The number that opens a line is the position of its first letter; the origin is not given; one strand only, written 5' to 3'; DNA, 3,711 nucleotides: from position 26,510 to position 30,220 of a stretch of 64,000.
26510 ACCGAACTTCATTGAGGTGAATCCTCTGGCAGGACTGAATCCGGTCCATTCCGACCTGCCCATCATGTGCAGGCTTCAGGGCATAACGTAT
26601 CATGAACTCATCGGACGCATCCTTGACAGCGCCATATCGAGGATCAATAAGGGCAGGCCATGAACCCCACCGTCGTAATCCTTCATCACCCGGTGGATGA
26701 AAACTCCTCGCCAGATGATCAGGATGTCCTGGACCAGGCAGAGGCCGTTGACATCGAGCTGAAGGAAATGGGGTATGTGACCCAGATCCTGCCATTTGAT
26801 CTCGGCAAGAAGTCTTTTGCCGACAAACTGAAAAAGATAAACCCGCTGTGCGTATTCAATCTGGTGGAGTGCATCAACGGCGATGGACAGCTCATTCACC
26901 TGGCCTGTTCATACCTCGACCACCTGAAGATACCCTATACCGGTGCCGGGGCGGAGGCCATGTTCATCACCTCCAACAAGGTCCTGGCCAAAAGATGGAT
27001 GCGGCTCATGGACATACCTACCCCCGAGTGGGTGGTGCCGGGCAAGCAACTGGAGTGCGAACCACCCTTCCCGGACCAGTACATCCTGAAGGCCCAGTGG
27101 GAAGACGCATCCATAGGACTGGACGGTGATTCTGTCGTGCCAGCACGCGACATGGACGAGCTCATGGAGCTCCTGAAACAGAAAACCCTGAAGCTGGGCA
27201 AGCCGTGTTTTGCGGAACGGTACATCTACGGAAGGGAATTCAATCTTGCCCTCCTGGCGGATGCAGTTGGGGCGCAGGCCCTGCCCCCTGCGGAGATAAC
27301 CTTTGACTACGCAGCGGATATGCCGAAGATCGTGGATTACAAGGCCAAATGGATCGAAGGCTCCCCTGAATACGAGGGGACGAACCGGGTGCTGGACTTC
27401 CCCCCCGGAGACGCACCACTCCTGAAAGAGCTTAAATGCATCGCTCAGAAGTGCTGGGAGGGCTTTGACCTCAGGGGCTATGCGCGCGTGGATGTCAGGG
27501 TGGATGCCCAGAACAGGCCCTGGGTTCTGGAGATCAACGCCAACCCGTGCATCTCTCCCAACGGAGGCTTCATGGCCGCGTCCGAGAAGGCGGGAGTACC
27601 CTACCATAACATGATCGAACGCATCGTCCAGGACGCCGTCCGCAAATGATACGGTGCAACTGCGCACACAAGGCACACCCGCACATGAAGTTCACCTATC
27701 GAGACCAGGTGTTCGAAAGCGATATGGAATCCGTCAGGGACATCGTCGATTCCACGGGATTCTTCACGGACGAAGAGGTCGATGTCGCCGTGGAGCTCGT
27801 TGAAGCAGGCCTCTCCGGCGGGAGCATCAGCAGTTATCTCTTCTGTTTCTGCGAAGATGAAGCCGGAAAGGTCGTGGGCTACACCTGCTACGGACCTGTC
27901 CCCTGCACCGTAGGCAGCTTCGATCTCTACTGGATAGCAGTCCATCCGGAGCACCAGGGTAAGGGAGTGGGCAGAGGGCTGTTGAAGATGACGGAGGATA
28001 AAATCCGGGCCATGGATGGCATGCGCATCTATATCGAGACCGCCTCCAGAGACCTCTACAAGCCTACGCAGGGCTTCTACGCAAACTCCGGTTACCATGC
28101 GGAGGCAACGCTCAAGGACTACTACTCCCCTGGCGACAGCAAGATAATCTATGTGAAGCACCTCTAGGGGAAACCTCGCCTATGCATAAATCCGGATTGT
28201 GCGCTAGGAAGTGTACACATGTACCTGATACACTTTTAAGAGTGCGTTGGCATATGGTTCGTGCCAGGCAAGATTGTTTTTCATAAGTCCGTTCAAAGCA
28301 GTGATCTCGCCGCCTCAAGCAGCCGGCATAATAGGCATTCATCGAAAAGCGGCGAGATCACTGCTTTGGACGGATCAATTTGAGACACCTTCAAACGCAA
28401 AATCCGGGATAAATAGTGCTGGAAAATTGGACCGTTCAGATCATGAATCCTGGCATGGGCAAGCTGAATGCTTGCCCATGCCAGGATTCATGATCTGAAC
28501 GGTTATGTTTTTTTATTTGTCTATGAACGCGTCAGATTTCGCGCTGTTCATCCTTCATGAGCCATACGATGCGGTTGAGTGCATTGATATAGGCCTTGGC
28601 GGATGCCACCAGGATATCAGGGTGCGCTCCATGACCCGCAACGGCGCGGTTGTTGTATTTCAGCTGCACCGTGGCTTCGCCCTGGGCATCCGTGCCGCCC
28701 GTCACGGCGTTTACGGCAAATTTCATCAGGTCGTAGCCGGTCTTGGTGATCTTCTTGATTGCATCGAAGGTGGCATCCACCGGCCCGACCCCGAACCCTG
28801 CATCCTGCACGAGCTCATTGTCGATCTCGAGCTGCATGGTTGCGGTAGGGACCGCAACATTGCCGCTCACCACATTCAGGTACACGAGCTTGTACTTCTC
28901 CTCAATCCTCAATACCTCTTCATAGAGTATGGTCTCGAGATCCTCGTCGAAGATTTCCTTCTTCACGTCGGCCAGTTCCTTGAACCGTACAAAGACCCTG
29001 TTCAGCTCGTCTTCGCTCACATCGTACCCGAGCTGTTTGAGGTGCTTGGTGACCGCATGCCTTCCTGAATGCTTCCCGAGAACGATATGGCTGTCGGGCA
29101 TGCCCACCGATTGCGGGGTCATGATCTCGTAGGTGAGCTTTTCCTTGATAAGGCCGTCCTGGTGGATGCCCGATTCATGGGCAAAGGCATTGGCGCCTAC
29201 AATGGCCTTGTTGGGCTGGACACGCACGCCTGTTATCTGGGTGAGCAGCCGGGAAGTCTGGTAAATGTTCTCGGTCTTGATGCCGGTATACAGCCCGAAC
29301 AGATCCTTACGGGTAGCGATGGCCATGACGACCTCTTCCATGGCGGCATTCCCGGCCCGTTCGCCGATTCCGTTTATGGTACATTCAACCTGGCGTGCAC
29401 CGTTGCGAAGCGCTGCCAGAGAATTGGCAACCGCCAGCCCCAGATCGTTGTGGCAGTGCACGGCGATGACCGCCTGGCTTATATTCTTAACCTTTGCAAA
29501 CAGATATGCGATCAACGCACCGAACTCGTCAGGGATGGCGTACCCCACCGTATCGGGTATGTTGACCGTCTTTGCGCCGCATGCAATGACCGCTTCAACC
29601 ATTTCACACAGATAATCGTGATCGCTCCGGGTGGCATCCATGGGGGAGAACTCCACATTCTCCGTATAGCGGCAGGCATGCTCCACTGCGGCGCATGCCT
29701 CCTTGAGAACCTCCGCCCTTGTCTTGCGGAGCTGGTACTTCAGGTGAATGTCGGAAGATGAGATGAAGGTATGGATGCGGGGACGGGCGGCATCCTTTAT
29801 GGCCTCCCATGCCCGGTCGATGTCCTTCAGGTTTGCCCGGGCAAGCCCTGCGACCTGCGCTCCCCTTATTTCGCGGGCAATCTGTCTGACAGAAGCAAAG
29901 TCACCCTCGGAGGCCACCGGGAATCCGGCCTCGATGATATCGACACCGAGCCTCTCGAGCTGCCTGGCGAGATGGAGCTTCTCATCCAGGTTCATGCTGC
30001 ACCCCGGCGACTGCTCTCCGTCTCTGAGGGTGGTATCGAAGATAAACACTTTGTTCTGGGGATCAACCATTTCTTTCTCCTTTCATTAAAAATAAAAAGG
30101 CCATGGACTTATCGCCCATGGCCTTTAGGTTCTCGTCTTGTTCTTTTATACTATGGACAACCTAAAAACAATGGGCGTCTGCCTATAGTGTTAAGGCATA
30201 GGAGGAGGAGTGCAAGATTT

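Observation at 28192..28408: Three-copy ~220-bp non-coding element with a covarying long hairpin (copy A; others at 34117-34338 and 61952-62160)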

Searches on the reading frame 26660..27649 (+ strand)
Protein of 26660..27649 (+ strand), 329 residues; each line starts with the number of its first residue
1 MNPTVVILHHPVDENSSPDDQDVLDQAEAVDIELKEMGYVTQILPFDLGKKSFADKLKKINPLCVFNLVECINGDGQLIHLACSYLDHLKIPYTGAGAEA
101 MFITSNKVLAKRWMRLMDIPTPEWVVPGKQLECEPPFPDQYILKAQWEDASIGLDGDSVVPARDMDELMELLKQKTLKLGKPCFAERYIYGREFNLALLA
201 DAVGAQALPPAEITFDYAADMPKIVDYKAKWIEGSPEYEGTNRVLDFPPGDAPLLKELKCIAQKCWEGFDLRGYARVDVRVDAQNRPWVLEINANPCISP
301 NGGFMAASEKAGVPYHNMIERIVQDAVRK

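Call 9: search_protein_families(library=pfam, proteins=[window:26660-27649:+])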
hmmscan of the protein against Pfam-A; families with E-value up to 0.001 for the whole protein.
window:26660-27649:+ (329 aa): 1 family
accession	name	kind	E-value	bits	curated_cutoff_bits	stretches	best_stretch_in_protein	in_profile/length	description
PF07478.18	Dala_Dala_lig_C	-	3.5e-15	56.5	24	1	163-324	56-204/204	D-ala D-ala ligase C-terminus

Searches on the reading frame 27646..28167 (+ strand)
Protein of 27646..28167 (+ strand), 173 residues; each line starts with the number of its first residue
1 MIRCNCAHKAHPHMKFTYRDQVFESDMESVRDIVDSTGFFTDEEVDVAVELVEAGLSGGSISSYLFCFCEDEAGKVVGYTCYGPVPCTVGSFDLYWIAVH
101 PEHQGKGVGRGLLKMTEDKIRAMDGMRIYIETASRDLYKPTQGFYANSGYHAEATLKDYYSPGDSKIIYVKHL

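Call 9: search_protein_families(library=pfam, proteins=[window:27646-28167:+])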
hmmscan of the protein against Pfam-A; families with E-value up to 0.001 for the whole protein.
window:27646-28167:+ (173 aa): 5 families
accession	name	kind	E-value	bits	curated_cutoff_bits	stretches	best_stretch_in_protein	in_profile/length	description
PF13508.13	Acetyltransf_7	-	2.4e-12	47.5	27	1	65-151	4-83/84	Acetyltransferase (GNAT) domain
PF00583.31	Acetyltransf_1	-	3.6e-12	47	20.7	1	65-144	34-116/116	Acetyltransferase (GNAT) family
PF13420.13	Acetyltransf_4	-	2.2e-06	28.2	24.3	1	24-162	6-146/155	Acetyltransferase (GNAT) domain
PF13673.13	Acetyltransf_10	-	1.2e-05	25.8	23.6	1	62-152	28-109/128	Acetyltransferase (GNAT) domain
PF13527.13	Acetyltransf_9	-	0.00023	21.6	25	1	93-139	74-120/127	Acetyltransferase (GNAT) domain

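Call 12: find_encoding_contigs(protein=window:27646-28167:+, flank=10000, max_places=10)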
Protein window:27646-28167:+ (173 aa): 1 contig read that carries it; 1 place shown.
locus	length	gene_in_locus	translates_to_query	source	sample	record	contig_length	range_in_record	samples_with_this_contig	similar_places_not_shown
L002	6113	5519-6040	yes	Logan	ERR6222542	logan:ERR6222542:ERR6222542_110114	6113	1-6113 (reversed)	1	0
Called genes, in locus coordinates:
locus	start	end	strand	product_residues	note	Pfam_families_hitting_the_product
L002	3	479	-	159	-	?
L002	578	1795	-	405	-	PF25917:BSH_RND, PF25973:BSH_CzcB (weak), PF25885:HH_EMRA, PF25876:HH_MFP_RND, PF25954:Beta-barrel_RND_2, PF25989:YknX_C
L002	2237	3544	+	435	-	PF04055:Radical_SAM, PF12544:LAM_C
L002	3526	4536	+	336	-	PF07478:Dala_Dala_lig_C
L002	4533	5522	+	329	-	PF07478:Dala_Dala_lig_C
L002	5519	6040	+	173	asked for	PF13420:Acetyltransf_4 (weak), PF00583:Acetyltransf_1, PF13673:Acetyltransf_10 (weak), PF13508:Acetyltransf_7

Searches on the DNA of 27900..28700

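Call 8: search_rna_families(source=window, start=27900, end=28700, threshold=evalue, max_evalue=10)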
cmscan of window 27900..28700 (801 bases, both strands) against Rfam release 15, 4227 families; matches with E-value up to 10: 19.
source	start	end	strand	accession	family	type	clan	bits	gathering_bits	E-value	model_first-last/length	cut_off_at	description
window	28429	28505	+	RF01033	mir-767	Gene; miRNA;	-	47.1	90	1.3e-08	1-86/86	no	mir-767 microRNA precursor family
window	28429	28505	-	RF01033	mir-767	Gene; miRNA;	-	45.1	90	4.6e-08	1-86/86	no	mir-767 microRNA precursor family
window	28428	28506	-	RF04210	MIR8643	Gene; miRNA;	-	44.8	135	7.4e-08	1-150/150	no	MIR8643 microRNA precursor family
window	28426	28502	-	RF03704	MIR4380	Gene; miRNA;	-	44.3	83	1.2e-07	1-82/82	no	MIR4380 microRNA precursor family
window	28429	28505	+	RF04133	MIR2646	Gene; miRNA;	-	42.1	245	1.5e-07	1-256/256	no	MIR2646 microRNA precursor family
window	28431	28503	+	RF03652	mir-2329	Gene; miRNA;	-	39.2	90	2.6e-06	1-66/66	no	mir-2329 microRNA precursor family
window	28420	28513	+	RF04056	mir-982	Gene; miRNA;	-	33.3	70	0.00037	1-89/89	no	mir-982 microRNA precursor family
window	28436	28497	-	RF04085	mir-1271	Gene; miRNA;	-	27.6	80.5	0.0007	1-77/77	no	mir-1271 microRNA precursor family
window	28431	28503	-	RF03330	mir-750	Gene; miRNA;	-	26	60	0.002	1-80/80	no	mir-750 microRNA precursor family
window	28286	28376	+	RF03225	mir-2763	Gene; miRNA;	-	20.6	50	0.23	1-83/83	no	mir-2763 microRNA precursor family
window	28287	28375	-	RF03225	mir-2763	Gene; miRNA;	-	20.3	50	0.27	1-83/83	no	mir-2763 microRNA precursor family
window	28292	28368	-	RF00837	mir-251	Gene; miRNA;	CL00135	19.7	45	0.32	1-61/61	no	microRNA mir-251 microRNA precursor family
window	28451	28483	-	RF03633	mir-5882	Gene; miRNA;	-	19.5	95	1.1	1-77/77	no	mir-5882 microRNA precursor family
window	28421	28524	-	RF01387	isrC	Gene; sRNA;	-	19.3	39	0.3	1-123/123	no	isrC Hfq binding RNA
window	28286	28375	-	RF04169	mir-2235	Gene; miRNA;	-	19.2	61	0.48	1-87/87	no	mir-2235 microRNA precursor family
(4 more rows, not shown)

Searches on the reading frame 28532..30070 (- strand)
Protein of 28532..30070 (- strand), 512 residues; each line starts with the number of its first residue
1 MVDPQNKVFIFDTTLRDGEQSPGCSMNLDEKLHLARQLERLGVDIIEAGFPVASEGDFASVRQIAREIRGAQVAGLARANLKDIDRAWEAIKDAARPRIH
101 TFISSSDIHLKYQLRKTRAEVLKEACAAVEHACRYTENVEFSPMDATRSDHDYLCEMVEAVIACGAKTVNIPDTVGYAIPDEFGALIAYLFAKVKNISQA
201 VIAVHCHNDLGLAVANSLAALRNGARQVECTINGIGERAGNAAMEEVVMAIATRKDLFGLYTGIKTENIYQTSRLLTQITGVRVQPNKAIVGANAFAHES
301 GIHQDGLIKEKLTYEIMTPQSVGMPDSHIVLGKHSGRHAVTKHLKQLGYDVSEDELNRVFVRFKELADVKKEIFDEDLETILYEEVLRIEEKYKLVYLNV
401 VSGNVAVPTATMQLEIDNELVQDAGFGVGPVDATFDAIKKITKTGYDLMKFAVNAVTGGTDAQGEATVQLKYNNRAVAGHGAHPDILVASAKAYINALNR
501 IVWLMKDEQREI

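Call 9: search_protein_families(library=pfam, proteins=[window:28532-30070:-])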
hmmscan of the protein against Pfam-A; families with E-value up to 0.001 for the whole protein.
window:28532-30070:- (512 aa): 3 families
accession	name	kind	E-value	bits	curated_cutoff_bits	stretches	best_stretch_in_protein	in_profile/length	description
PF00682.25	HMGL-like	-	9.2e-94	314.1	29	1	8-275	2-259/260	HMGL-like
PF08502.15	LeuA_dimer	-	9.8e-39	132.7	24.9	1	372-501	1-130/131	LeuA allosteric (dimerisation) domain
PF22617.1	HCS_D2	-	2.7e-30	105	27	1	290-371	1-82/82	Homocitrate synthase post-HMGL domain-like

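Call 13: find_related_loci(query=window:28532-30070:-, collection=genome_contigs, flank=6000)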
Query window:28532-30070:- (512 aa) in genome_contigs; peptide patterns used: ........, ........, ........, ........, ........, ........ (x = any residue, [..] = any of these).
600 stretches matched a pattern (row limit reached: there are more); 582 encode a relative of the query (tblastn E <= 1e-3); the best 80 are kept; 80 distinct loci.
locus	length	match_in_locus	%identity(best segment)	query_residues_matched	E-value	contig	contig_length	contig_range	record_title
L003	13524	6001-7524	88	1-508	0e+0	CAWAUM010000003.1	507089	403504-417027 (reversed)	MAG: uncultured delta proteobacterium isolate MFD03899.bin.1.184 genome assembly, contig: contig_13021, whole genome sho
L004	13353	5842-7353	87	5-508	0e+0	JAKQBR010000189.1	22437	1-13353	MAG: Deltaproteobacteria bacterium isolate USCA_metabat.134_sub k141_1415215, whole genome shotgun sequence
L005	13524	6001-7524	90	1-508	0e+0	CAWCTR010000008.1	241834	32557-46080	MAG: uncultured delta proteobacterium isolate MFD01476.bin.2.8 genome assembly, contig: contig_28114, whole genome shotg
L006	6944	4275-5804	78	1-510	0e+0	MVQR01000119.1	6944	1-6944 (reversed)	MAG: Syntrophus sp. PtaB.Bin001 A4E66_contig000119, whole genome shotgun sequence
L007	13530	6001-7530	78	1-510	0e+0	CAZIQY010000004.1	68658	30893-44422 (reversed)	MAG TPA_asm: uncultured Syntrophaceae bacterium isolate SRP098346_co1_212 genome assembly, contig: NODE_127_length_68658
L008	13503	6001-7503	79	7-507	0e+0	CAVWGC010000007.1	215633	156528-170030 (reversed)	MAG: uncultured delta proteobacterium isolate MFD04716.bin.2.49 genome assembly, contig: contig_20773, whole genome shot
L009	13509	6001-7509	77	5-507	0e+0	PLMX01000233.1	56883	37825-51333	MAG: Syntrophaceae bacterium isolate fen_1164 73.20120800_E2X.21_contig_3812, whole genome shotgun sequence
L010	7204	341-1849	79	5-507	0e+0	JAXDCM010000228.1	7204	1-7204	MAG: Syntrophales bacterium isolate POMEDNA-B44 Raw1_k127_1338427, whole genome shotgun sequence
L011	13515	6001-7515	79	3-507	0e+0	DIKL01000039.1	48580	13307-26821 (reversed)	MAG TPA_asm: Syntrophaceae bacterium UBA5619 UBA5619_contig_4392, whole genome shotgun sequence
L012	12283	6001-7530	77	1-510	0e+0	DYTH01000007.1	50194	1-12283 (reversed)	MAG TPA_asm: Syntrophus aciditrophicus isolate SulCav_PC08_3_54_36 SulCav_PC08-3_194_length_50194_cov_23.848741, whole g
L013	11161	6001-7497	76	6-504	0e+0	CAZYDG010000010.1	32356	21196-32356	MAG TPA_asm: uncultured Syntrophaceae bacterium isolate SRP293105_co2_5 genome assembly, contig: k141_43424, whole genom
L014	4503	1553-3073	79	1-507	0e+0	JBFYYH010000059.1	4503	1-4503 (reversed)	MAG: Syntrophaceae bacterium isolate PPR_0403 k121_586812, whole genome shotgun sequence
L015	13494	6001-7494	76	7-504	0e+0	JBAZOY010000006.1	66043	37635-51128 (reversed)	MAG: Syntrophales bacterium isolate SO_2017_SWC_17 scaffold_442_c1_LP-4_2017, whole genome shotgun sequence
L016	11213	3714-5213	74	1-501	0e+0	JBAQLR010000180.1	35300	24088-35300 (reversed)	MAG: Syntrophales bacterium isolate MFD12068_ilm_asm_bin3 k127_48510, whole genome shotgun sequence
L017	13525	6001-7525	88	1-508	0e+0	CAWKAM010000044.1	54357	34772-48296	MAG: uncultured delta proteobacterium isolate MFD03726.bin.1.124 genome assembly, contig: contig_67141, whole genome sho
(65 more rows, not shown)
